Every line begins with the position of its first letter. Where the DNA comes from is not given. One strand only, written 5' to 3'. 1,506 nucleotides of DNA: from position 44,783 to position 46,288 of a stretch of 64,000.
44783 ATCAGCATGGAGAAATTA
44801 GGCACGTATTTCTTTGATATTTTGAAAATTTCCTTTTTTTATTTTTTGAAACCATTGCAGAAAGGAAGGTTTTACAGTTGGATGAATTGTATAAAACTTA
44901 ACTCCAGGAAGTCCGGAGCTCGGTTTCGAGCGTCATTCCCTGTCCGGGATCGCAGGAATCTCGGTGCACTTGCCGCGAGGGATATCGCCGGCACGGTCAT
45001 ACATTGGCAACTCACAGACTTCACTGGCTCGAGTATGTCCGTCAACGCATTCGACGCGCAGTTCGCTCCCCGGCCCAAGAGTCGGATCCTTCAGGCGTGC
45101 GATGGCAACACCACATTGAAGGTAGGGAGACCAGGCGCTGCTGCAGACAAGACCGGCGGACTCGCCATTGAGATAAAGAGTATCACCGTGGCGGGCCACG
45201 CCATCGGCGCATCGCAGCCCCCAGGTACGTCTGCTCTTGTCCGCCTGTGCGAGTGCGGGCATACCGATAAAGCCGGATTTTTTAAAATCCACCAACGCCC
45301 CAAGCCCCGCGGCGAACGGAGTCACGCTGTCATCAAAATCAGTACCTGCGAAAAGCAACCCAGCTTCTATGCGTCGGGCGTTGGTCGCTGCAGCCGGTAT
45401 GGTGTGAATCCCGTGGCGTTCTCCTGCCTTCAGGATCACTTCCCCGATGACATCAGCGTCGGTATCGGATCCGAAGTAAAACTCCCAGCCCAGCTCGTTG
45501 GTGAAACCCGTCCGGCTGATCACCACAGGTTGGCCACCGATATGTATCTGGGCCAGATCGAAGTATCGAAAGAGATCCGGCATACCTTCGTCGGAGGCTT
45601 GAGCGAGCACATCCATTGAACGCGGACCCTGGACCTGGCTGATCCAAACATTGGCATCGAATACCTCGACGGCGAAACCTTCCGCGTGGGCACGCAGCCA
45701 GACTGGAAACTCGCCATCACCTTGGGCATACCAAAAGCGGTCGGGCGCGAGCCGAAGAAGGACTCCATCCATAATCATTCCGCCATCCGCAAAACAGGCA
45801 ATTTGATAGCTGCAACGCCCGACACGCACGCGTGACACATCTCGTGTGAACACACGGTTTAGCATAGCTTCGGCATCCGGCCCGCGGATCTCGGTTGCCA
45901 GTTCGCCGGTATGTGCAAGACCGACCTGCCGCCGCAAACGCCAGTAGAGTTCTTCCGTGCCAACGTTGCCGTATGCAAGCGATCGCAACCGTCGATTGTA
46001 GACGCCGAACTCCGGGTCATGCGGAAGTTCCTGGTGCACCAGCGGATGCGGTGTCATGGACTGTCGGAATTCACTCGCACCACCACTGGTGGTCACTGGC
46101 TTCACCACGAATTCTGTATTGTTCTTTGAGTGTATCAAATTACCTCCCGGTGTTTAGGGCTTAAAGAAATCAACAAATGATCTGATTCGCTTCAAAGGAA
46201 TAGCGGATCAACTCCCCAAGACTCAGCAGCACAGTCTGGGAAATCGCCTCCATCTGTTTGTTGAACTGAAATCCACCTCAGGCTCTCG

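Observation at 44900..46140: Single GcvT/DmdA-family gene with sharply elevated GC content, boundaries matching the CDS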

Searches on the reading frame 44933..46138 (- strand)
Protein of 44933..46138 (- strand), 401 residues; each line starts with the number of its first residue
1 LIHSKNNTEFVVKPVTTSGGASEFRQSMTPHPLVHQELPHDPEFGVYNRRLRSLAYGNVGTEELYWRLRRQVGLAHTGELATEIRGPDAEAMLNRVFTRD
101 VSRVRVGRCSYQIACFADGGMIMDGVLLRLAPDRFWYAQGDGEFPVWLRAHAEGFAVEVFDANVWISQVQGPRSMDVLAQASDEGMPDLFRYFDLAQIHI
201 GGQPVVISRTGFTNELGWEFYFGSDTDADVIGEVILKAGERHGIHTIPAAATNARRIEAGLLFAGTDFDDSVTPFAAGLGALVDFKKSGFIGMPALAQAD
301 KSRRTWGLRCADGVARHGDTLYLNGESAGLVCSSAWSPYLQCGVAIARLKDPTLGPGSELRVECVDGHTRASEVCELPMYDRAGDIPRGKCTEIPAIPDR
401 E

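Call 4: search_protein_families(library=pfam, proteins=[window:44933-46138:-])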
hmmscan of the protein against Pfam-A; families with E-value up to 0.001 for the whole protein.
window:44933-46138:- (401 aa): 2 families
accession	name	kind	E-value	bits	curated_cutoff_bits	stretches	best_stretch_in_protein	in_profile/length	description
PF01571.26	GCV_T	-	1e-42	146.6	25.6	1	52-280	20-253/255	Aminomethyltransferase folate-binding domain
PF08669.17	GCV_T_C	-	4.2e-14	52.6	25.9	1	303-381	1-80/80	Glycine cleavage T-protein C-terminal barrel domain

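Call 5: search_protein_families(library=ncbifam, proteins=[window:44933-46138:-], max_evalue=0.01)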
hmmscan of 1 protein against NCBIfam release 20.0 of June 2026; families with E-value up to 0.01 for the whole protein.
window:44933-46138:- (401 aa): 8 families
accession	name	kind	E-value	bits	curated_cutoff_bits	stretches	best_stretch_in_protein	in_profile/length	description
NF053776.1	TmaoDeMthMsil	equivalog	4e-62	210.8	1100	1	51-382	408-756/763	trimethylamine N-oxide demethylase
NF001567.0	PRK00389.1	subfamily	4e-45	154.3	300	1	71-382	44-355/359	glycine cleavage system aminomethyltransferase GcvT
NF009133.0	PRK12486.1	equivalog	3.3e-44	151.3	410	1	44-376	29-365/369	dimethylsulfoniopropionate demethylase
TIGR00528.1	gcvT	equivalog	3.5e-37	128.2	235.85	1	69-376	40-356/362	glycine cleavage system aminomethyltransferase GcvT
TIGR01372.1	soxA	subfamily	6.9e-34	116.8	1164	1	67-385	652-992/996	sarcosine oxidase subunit alpha family protein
NF010093.0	PRK13579.1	equivalog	4.4e-24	85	459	1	75-380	58-364/371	glycine cleavage system aminomethyltransferase GcvT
NF047633.1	SyrngDmethDesA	equivalog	5.7e-17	61.4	800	1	83-261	60-249/453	syringate O-demethylase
NF047885.1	VanMgalDeMLigM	equivalog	1.3e-14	54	580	1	82-262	58-251/461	vanillate/3-O-methylgallate O-demethylase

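Call 6: find_homologous_proteins(query=window:44933-46138:-)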
Query window:44933-46138:- (401 aa): 2256 proteins with E <= 0.001 among 8000 candidates; the best 120 are listed.
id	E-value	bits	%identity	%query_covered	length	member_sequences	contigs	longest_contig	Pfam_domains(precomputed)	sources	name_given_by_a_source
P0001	1.4e-276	935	100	100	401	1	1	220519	PF01571.27,PF08669.18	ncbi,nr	ncbi:MAG: aminomethyl transferase family protein [SAR324 cluster bacterium]|nr:aminomethyl transfera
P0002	1.4e-238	810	86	100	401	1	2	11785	PF01571.27,PF08669.18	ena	-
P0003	1.7e-237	806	87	99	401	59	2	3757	PF01571.27,PF08669.18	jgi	jgi:glycine cleavage system aminomethyltransferase T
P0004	3.3e-233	792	85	99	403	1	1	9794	PF01571.27,PF08669.18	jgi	-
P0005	1.0e-230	784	86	99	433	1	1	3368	PF01571.27,PF08669.18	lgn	-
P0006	1.2e-230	784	84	100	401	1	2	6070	PF01571.27,PF08669.18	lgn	-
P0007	2.4e-229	780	85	98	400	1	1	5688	PF01571.27,PF08669.18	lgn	-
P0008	2.9e-229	779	85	97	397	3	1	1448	PF01571.27,PF08669.18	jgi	jgi:aminomethyltransferase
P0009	3.3e-229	779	85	99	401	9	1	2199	PF01571.27,PF08669.18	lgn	-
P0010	3.8e-229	779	84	99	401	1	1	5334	PF01571.27,PF08669.18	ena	-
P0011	1.1e-228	777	83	100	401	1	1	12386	PF01571.27,PF08669.18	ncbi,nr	ncbi:MAG: aminomethyltransferase family protein [Xanthomonadales bacterium]|nr:aminomethyltransferas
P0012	2.5e-227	773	82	100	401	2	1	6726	PF01571.27,PF08669.18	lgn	-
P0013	4.2e-227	772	83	100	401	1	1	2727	PF01571.27,PF08669.18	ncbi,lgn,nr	ncbi:MAG: aminomethyltransferase family protein [Woeseia sp.]|nr:aminomethyltransferase family prote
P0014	7.6e-227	771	83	100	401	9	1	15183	PF01571.27,PF08669.18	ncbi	-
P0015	1.9e-226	770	83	99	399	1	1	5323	PF01571.27,PF08669.18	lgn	-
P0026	1.4e-221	754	80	100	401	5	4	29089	PF01571.27,PF08669.18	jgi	jgi:aminomethyltransferase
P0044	2.2e-211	720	80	97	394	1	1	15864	PF01571.27,PF08669.18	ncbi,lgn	-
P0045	1.5e-210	718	77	99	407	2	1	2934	PF01571.27,PF08669.18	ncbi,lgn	-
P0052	1.1e-204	698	77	100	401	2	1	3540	PF01571.27,PF08669.18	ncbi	-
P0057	2.0e-201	688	80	93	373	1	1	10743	PF01571.27,PF08669.18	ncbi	-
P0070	4.8e-195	667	71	99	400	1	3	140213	PF01571.27,PF08669.18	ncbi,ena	-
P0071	6.9e-195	666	71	99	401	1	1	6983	PF01571.27,PF08669.18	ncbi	-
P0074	8.6e-194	662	72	99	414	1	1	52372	PF01571.27,PF08669.18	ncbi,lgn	-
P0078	8.7e-193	659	71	100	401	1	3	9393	PF01571.27,PF08669.18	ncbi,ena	-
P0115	1.3e-171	589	64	99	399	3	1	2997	PF01571.27,PF08669.18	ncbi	-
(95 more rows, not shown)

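Call 9: find_encoding_contigs(protein=P0001, flank=10000, max_places=4)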
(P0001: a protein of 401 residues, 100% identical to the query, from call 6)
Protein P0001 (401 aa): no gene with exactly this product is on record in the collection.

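Call 10: find_encoding_contigs(protein=P0002, flank=10000, max_places=3)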
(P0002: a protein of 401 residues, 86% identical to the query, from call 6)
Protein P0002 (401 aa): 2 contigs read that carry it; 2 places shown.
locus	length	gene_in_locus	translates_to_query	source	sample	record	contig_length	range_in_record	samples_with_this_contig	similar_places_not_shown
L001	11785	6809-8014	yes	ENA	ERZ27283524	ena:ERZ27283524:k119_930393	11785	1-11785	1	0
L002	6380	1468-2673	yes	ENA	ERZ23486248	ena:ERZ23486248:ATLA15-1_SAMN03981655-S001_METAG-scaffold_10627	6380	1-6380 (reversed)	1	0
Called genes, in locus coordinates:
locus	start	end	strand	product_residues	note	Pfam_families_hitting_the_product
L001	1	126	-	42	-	?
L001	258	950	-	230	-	-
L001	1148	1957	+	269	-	PF13489:Methyltransf_23, PF01209:Ubie_methyltran, PF08241:Methyltransf_11, PF08242:Methyltransf_12, PF13649:Methyltransf_25, PF13847:Methyltransf_31, PF20922:Anamorsin_N (weak)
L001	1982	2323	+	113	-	PF01258:zf-dskA_traR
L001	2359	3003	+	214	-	PF13462:Thioredoxin_4, PF01323:DSBA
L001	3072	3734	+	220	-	PF00702:Hydrolase, PF13419:HAD_2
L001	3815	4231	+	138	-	PF07883:Cupin_2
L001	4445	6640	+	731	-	PF01011:PQQ, PF13360:PQQ_2, PF13570:Beta-prop_ACSF4 (faint), PF01011:PQQ, PF13360:PQQ_2, PF13442:Cytochrome_CBB3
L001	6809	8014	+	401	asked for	PF01571:GCV_T, PF08669:GCV_T_C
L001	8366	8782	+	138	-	PF07883:Cupin_2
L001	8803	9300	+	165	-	PF03073:TspO_MBR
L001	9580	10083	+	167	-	-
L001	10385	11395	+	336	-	PF20434:BD-FAE, PF07859:Abhydrolase_3, PF01738:DLH (faint), PF00326:Peptidase_S9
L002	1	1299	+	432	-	?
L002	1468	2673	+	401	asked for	PF01571:GCV_T, PF08669:GCV_T_C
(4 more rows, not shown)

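Call 11: find_encoding_contigs(protein=P0011, flank=10000, max_places=3)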
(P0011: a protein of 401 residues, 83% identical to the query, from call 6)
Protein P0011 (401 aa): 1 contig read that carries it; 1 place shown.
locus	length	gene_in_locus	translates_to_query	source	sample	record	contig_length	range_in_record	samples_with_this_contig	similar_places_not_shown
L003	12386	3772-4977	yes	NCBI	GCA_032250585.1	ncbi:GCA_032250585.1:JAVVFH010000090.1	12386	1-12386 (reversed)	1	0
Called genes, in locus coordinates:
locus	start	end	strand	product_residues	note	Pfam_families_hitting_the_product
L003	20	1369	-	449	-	PF14691:Fer4_20, PF01262:AlaDh_PNT_C (faint), PF01266:DAO (faint), PF03486:HI0933_like (faint), PF07992:Pyr_redox_2, PF13450:NAD_binding_8, PF13738:Pyr_redox_3 (weak), PF00070:Pyr_redox, +1 more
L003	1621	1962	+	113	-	PF03992:ABM (weak)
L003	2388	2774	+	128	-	-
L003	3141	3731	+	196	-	PF00583:Acetyltransf_1 (weak)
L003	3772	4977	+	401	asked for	PF01571:GCV_T, PF08669:GCV_T_C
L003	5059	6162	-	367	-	PF24996:NANM (faint), PF13964:Beta-prop_Calicin (faint), PF24681:Kelch_KLHDC2_KLHL20_DRC7, PF01344:Kelch_1 (faint), PF13415:Beta-prop_FBX42 (weak)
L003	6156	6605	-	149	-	-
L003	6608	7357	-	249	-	-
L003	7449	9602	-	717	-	PF02897:Peptidase_S9_N, PF00326:Peptidase_S9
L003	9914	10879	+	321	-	PF00248:Aldo_ket_red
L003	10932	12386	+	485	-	PF00370:FGGY_N, PF02782:FGGY_C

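Call 12: find_encoding_contigs(protein=P0014, flank=10000, max_places=3)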
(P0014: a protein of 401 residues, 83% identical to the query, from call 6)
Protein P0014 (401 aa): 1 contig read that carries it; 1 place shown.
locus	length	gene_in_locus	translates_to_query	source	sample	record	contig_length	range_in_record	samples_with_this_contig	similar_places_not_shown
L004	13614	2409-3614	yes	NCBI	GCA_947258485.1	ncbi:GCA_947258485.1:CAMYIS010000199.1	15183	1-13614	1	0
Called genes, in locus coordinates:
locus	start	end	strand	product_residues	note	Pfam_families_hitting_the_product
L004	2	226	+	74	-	?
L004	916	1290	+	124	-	PF07366:SnoaL (faint), PF12680:SnoaL_2 (weak)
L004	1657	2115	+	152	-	-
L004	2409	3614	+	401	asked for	PF01571:GCV_T, PF08669:GCV_T_C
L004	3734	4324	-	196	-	-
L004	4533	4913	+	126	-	PF00903:Glyoxalase (weak)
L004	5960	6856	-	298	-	-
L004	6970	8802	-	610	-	PF13522:GATase_6, PF13537:GATase_7, PF01380:SIS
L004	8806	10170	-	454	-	PF00483:NTP_transferase (weak), PF01128:IspD (weak), PF12804:NTP_transf_3, PF00132:Hexapep (weak), PF25087:GMPPB_C (faint), PF25084:LbH_EIF2B, PF00132:Hexapep, PF14602:Hexapep_2 (weak)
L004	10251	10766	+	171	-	-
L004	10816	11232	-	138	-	PF02823:ATP-synt_DE_N, PF00401:ATP-synt_DE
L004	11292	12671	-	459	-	PF02874:ATP-synt_ab_N, PF00006:ATP-synt_ab, PF22919:ATP-synt_VA_C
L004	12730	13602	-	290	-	PF00231:ATP-synt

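Call 21: find_related_loci(query=window:44933-46138:-, collection=viral_contigs, flank=5000)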
Query window:44933-46138:- (401 aa) in viral_contigs; peptide patterns used: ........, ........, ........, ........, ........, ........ (x = any residue, [..] = any of these).
8 stretches matched a pattern, but none encodes a relative of the query by tblastn (E <= 1e-3).

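Call 24: find_encoding_contigs(protein=P0003, flank=10000, max_places=3)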
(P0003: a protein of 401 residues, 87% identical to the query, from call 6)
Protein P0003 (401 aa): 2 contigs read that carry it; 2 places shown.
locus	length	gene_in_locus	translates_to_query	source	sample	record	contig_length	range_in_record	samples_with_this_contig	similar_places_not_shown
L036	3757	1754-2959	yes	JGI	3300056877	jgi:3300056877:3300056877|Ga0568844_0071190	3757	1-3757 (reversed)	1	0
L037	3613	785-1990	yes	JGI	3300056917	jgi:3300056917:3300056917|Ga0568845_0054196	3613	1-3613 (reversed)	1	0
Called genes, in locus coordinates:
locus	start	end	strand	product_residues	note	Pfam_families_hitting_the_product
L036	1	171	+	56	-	?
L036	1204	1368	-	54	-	-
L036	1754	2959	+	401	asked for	PF01571:GCV_T, PF08669:GCV_T_C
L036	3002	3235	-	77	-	-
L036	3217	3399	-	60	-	-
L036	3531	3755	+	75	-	?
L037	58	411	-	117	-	PF00565:SNase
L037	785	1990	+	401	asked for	PF01571:GCV_T, PF08669:GCV_T_C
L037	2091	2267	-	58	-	-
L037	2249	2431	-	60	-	-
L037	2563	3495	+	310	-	PF01757:Acyl_transf_3 (faint), PF07786:HGSNAT_cat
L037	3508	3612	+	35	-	?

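Call 26: find_related_loci(query=window:44933-46138:-, collection=metagenome_contigs, flank=10000)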
Query window:44933-46138:- (401 aa) in metagenome_contigs; peptide patterns used: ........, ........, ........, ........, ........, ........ (x = any residue, [..] = any of these).
379 stretches matched a pattern; 257 encode a relative of the query (tblastn E <= 1e-3); the best 80 are kept; 80 distinct loci.
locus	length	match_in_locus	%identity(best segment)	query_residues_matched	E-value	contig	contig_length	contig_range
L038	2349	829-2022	88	3-400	0e+0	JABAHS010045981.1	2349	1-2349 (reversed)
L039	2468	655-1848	86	3-400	0e+0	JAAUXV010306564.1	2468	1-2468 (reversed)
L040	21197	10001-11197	85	3-401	0e+0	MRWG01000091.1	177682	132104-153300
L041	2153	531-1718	85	3-398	0e+0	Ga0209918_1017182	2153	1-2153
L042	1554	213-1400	85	3-398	0e+0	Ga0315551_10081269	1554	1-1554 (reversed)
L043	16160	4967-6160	82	3-400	0e+0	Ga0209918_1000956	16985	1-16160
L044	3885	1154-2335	83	5-398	0e+0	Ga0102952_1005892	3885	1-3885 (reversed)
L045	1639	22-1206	79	4-398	0e+0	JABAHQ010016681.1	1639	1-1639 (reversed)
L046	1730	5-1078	87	44-401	0e+0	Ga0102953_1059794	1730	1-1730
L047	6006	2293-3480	77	3-398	0e+0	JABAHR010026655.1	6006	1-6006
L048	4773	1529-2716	77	3-398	0e+0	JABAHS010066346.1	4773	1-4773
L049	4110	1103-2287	77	4-398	0e+0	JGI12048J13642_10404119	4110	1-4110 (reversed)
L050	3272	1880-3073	77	1-398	0e+0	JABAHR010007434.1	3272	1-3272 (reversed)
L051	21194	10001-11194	80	1-398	0e+0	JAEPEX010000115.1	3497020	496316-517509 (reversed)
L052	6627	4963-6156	75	1-398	0e+0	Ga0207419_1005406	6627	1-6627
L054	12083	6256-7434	67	6-398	4e-180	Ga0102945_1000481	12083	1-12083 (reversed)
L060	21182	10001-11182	64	6-399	5e-177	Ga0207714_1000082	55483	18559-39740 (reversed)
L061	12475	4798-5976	65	1-393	5e-176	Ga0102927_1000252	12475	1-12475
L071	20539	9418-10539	58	22-395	3e-149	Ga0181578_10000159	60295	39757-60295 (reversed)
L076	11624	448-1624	69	3-395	4e-153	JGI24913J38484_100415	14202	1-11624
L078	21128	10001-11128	57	22-397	2e-145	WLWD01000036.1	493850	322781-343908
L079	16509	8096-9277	57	10-397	6e-145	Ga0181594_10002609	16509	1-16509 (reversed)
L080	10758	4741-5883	58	22-397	2e-145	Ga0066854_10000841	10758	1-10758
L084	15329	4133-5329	57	10-397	6e-144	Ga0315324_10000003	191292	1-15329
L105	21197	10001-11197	54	4-398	3e-133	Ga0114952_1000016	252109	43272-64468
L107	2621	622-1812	49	4-399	9e-139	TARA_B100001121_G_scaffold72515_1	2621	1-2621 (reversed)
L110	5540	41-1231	48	4-399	5e-132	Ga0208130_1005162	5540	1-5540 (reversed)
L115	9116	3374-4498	52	23-398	4e-130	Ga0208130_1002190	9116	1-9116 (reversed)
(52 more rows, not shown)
